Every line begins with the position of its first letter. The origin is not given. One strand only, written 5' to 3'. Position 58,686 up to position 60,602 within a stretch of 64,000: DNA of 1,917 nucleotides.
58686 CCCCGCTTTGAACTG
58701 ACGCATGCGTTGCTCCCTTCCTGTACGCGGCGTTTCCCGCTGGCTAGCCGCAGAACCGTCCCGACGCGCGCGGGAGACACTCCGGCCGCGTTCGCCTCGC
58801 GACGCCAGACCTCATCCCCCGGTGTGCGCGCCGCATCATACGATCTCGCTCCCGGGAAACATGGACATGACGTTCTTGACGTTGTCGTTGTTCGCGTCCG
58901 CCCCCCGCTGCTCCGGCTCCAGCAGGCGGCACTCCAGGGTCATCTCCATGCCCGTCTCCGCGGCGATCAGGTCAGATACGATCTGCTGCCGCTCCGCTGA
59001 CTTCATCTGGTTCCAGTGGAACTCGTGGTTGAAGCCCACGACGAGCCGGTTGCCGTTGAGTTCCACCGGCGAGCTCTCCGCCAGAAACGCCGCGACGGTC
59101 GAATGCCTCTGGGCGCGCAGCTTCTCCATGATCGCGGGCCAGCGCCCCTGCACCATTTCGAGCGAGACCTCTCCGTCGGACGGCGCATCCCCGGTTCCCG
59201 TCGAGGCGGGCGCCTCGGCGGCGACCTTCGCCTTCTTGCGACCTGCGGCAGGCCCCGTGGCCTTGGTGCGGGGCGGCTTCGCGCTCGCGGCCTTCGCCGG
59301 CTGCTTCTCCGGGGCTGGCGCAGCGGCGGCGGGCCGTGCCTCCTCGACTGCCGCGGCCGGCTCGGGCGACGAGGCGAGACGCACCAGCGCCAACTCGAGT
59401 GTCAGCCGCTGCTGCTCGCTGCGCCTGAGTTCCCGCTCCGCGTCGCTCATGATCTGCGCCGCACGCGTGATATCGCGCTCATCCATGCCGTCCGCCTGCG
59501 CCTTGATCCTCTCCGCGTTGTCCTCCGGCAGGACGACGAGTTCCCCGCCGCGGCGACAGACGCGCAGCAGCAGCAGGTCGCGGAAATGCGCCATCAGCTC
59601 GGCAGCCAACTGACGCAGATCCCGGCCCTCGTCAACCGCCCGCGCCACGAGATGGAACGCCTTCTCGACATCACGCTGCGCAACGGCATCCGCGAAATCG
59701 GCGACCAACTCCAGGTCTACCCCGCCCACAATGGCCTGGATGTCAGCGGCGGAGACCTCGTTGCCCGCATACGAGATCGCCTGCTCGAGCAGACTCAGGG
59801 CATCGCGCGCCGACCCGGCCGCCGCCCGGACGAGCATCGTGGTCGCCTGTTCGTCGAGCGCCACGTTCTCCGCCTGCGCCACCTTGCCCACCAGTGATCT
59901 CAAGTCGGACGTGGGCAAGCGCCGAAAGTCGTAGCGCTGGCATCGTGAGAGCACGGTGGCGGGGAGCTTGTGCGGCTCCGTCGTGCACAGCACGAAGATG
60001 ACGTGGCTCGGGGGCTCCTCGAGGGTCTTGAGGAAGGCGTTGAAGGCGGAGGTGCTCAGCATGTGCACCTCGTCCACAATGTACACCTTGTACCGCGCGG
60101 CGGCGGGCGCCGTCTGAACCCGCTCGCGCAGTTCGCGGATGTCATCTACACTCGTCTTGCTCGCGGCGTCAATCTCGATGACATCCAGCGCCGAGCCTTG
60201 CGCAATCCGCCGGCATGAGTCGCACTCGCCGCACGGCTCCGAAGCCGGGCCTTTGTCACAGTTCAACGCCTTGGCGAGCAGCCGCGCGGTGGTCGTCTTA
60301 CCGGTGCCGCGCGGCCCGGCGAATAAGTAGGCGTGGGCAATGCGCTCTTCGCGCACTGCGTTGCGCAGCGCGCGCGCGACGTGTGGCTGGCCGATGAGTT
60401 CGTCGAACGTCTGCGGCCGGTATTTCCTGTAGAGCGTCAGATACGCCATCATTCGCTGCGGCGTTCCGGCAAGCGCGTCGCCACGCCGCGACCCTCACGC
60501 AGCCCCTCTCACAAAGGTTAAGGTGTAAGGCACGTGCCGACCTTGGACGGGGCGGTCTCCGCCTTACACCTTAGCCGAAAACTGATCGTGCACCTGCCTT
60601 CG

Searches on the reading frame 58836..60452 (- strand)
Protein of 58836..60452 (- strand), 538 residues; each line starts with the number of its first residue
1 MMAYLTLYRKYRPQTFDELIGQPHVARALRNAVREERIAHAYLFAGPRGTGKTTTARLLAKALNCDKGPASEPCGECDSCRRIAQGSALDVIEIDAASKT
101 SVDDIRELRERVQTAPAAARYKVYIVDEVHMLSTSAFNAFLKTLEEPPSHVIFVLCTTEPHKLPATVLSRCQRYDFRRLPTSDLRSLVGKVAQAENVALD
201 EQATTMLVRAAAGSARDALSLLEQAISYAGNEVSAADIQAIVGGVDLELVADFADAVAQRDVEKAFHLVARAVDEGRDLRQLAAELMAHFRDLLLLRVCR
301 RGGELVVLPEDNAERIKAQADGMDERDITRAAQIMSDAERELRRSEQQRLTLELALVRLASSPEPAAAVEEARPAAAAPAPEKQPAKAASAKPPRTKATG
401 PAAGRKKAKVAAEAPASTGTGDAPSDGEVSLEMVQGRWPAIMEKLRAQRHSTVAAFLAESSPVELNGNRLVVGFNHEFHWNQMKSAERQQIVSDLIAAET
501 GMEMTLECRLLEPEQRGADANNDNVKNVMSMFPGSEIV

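Call 99: search_protein_families(library=pfam, proteins=[window:58836-60452:-], max_evalue=0.00001)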
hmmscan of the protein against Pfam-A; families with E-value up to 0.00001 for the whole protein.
window:58836-60452:- (538 aa): 8 families
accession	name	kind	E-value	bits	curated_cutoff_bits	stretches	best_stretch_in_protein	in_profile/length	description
PF13177.12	DNA_pol3_delta2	-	1e-47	162.5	27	1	21-179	1-160/161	DNA polymerase III, delta subunit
PF12169.13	DNA_pol3_gamma3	-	3.2e-19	69.6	24.4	1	233-369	1-140/143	DNA polymerase III subunits gamma and tau domain III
PF00004.35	AAA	-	3.9e-14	53.6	21.2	1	43-173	2-125/131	ATPase family associated with various cellular activities (AAA)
PF22608.2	DNAX_ATPase_lid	-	2.1e-13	50.2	27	1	189-230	7-48/49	DNA polymerase III clamp loader subunit, ATPase lid domain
PF20964.2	DnaX_C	-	3.1e-10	40.5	26.2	1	426-511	4-88/113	DNA polymerase III subunit tau, C-terminal domain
PF13401.12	AAA_22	-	1.7e-08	35.3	27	1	43-157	9-122/130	AAA domain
PF13604.12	AAA_30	-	8.5e-08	32.6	27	1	41-154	20-122/191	AAA domain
PF05496.18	RuvB_N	-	1.4e-06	28.6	27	0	12-74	2-68/159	Holliday junction DNA helicase RuvB P-loop domain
